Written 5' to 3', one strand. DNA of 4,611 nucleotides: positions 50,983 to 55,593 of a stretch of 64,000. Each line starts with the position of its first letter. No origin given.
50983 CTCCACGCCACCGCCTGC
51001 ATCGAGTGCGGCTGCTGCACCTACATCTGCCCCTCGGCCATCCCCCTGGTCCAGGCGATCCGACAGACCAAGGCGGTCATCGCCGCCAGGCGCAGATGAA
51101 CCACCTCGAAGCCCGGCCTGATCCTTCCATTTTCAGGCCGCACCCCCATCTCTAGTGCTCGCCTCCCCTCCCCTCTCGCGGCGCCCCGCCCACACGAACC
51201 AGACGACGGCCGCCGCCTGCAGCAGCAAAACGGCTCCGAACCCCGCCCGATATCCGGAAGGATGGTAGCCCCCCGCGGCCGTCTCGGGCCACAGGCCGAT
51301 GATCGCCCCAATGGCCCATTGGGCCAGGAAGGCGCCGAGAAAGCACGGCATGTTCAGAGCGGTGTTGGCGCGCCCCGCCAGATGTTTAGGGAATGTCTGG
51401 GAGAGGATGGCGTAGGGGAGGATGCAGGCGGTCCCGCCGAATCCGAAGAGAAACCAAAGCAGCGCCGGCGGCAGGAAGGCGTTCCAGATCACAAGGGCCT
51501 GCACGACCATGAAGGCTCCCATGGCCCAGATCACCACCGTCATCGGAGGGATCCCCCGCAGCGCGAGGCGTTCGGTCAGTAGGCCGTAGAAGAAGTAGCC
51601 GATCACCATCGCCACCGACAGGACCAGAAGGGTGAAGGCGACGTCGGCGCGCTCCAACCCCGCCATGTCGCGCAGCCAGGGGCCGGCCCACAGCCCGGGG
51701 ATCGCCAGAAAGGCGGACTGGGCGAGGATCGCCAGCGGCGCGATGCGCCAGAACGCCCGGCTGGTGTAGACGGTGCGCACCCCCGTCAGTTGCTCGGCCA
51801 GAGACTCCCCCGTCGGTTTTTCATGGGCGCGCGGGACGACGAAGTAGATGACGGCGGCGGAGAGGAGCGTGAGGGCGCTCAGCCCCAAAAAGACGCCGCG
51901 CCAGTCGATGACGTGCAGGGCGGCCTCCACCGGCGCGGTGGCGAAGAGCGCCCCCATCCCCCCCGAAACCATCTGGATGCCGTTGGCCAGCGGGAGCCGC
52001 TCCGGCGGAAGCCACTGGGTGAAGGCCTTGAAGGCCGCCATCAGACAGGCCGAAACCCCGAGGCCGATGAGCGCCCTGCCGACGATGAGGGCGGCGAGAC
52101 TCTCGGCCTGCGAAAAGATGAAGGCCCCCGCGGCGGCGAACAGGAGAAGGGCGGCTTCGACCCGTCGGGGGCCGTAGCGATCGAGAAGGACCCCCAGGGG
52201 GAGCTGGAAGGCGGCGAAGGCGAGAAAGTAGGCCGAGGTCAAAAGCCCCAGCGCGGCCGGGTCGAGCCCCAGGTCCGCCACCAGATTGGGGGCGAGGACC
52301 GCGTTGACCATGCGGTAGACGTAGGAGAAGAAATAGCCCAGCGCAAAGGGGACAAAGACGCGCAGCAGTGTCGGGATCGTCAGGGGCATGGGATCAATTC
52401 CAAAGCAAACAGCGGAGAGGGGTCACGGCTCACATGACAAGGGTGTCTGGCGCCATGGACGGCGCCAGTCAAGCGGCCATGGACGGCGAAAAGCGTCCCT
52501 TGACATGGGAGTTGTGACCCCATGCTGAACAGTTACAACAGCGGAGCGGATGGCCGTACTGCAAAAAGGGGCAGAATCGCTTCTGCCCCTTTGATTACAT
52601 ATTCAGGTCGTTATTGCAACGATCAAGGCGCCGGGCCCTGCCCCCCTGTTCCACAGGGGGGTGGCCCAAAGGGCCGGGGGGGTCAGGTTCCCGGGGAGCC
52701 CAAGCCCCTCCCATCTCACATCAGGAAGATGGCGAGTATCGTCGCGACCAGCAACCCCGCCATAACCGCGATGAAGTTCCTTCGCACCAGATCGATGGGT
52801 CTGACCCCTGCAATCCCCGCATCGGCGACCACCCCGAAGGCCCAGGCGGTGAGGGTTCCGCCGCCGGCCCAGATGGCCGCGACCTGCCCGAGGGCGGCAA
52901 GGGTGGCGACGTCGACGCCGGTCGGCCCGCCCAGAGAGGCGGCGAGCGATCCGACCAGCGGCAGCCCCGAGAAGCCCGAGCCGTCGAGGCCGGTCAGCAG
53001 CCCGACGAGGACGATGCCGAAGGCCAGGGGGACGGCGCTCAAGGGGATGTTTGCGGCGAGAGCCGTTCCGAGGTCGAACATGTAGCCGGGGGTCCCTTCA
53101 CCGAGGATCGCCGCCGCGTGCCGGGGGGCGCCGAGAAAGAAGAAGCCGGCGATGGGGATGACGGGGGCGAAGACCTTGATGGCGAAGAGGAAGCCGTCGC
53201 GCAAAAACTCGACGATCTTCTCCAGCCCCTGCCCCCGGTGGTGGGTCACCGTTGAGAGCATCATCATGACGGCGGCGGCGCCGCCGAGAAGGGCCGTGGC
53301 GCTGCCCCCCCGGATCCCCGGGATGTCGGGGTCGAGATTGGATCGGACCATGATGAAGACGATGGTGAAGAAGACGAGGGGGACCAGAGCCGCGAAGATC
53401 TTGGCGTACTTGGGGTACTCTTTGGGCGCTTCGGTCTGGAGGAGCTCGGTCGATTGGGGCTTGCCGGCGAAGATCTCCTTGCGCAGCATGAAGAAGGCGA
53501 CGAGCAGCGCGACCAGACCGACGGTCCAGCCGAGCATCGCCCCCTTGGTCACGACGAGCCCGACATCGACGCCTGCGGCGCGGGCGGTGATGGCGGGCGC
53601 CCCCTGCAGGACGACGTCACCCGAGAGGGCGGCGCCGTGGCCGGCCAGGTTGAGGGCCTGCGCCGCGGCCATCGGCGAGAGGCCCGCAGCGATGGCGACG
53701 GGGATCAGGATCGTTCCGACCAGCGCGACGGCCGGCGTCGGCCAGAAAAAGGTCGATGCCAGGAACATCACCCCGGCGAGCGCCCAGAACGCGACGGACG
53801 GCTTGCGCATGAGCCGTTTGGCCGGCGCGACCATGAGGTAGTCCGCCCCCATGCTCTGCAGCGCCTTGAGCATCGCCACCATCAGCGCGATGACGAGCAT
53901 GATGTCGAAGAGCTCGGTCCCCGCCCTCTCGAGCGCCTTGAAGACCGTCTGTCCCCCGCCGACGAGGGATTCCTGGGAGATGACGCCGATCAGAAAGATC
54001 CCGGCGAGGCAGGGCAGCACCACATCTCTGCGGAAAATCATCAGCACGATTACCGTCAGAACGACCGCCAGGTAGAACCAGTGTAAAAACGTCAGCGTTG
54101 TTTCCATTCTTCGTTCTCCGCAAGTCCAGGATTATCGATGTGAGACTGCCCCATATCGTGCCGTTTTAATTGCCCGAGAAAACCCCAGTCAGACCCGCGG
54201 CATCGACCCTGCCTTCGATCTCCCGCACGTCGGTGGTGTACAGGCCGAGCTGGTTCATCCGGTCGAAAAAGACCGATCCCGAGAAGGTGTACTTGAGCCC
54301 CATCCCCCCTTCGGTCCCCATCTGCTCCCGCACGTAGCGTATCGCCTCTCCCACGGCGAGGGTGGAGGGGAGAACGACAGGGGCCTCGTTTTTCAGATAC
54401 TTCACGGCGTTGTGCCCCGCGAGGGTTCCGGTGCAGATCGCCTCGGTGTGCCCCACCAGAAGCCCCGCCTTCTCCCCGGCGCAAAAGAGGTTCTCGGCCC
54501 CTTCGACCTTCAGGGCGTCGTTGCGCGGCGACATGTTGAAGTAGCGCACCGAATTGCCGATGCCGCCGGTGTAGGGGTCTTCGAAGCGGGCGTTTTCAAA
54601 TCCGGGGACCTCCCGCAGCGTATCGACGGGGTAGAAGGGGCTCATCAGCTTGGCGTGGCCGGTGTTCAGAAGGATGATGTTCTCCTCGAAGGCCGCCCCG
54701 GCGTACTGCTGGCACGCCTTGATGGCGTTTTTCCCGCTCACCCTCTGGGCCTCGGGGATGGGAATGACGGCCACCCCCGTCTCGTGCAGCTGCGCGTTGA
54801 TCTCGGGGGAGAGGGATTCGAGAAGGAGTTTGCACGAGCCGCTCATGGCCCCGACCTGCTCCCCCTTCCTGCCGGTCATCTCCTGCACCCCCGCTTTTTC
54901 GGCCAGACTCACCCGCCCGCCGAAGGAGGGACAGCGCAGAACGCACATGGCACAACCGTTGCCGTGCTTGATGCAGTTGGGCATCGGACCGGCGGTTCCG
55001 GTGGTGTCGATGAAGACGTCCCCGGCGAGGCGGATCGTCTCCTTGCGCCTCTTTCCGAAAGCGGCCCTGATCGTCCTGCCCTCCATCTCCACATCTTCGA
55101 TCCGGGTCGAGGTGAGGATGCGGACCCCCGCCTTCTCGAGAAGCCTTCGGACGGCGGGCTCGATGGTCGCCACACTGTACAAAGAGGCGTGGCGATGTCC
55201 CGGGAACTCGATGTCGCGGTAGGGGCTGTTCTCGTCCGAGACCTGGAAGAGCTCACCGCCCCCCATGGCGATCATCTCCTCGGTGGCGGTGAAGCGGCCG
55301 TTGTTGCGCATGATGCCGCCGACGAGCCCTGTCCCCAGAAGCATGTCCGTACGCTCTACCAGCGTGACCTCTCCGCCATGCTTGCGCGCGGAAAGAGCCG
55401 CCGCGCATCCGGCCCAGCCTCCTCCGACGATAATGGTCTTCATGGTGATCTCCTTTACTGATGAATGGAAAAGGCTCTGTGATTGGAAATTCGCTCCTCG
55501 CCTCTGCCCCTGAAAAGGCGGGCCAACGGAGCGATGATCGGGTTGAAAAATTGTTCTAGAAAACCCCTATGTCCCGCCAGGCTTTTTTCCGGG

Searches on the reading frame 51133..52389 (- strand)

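Call 61: search_protein_families(library=pfam, proteins=[window:51133-52389:-], max_evalue=1)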
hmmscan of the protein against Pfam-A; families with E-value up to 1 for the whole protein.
window:51133-52389:- (418 aa): 3 families
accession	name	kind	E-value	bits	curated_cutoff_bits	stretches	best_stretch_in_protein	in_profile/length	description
PF07690.21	MFS_1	-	4.1e-41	141.5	33.4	1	16-356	2-346/347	Major Facilitator Superfamily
PF00083.30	Sugar_tr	-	3e-05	23.5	22.3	1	46-117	47-121/452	Sugar (and other) transporter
PF01306.25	LacY_symp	-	0.0053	16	24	2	238-306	33-96/413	LacY proton/sugar symporter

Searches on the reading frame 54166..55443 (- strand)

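Call 61: search_protein_families(library=pfam, proteins=[window:54166-55443:-], max_evalue=1)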
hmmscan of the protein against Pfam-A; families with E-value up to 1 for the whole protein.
window:54166-55443:- (425 aa): 14 families
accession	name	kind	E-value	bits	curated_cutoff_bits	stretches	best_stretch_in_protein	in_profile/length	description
PF01134.28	GIDA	-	7.4e-29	101.4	22.1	2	3-224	2-214/391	Glucose inhibited division protein A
PF12831.13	FAD_oxidored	-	3.7e-18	66.5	27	1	4-151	3-147/416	FAD dependent oxidoreductase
PF07992.20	Pyr_redox_2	-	5.2e-10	39.7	26.1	1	2-39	2-39/291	Pyridine nucleotide-disulphide oxidoreductase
PF00070.33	Pyr_redox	-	1.5e-09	38.7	22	2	2-36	1-35/82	Pyridine nucleotide-disulphide oxidoreductase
PF00890.30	FAD_binding_2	-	2.3e-08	34.1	20.4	2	4-33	3-32/414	FAD binding domain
PF01266.30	DAO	-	1.2e-06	28.8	27.9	1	3-35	2-34/353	FAD dependent oxidoreductase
PF13450.12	NAD_binding_8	-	5.2e-05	23.9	21.9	1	5-34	1-30/68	NAD(P)-binding Rossmann-like domain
PF01494.25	FAD_binding_3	-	0.00015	21.6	22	1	2-137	3-145/349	FAD binding domain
PF03486.20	HI0933_like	-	0.00037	20.5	50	1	2-35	2-35/244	HI0933-like protein Rossmann domain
PF13738.12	Pyr_redox_3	-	0.019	14.7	30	1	4-76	1-71/305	Pyridine nucleotide-disulphide oxidoreductase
PF04820.20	Trp_halogenase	-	0.038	13.3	21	0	3-33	2-36/458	Tryptophan halogenase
PF13454.12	NAD_binding_9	-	0.075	13.5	21.8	0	4-37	1-36/155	FAD-NAD(P)-binding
PF01262.27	AlaDh_PNT_C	-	0.13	12.1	23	1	2-31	30-59/214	Alanine dehydrogenase/PNT, C-terminal domain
PF01946.23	Thi4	-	0.26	10.9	26.2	0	3-121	20-127/235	Thi4 family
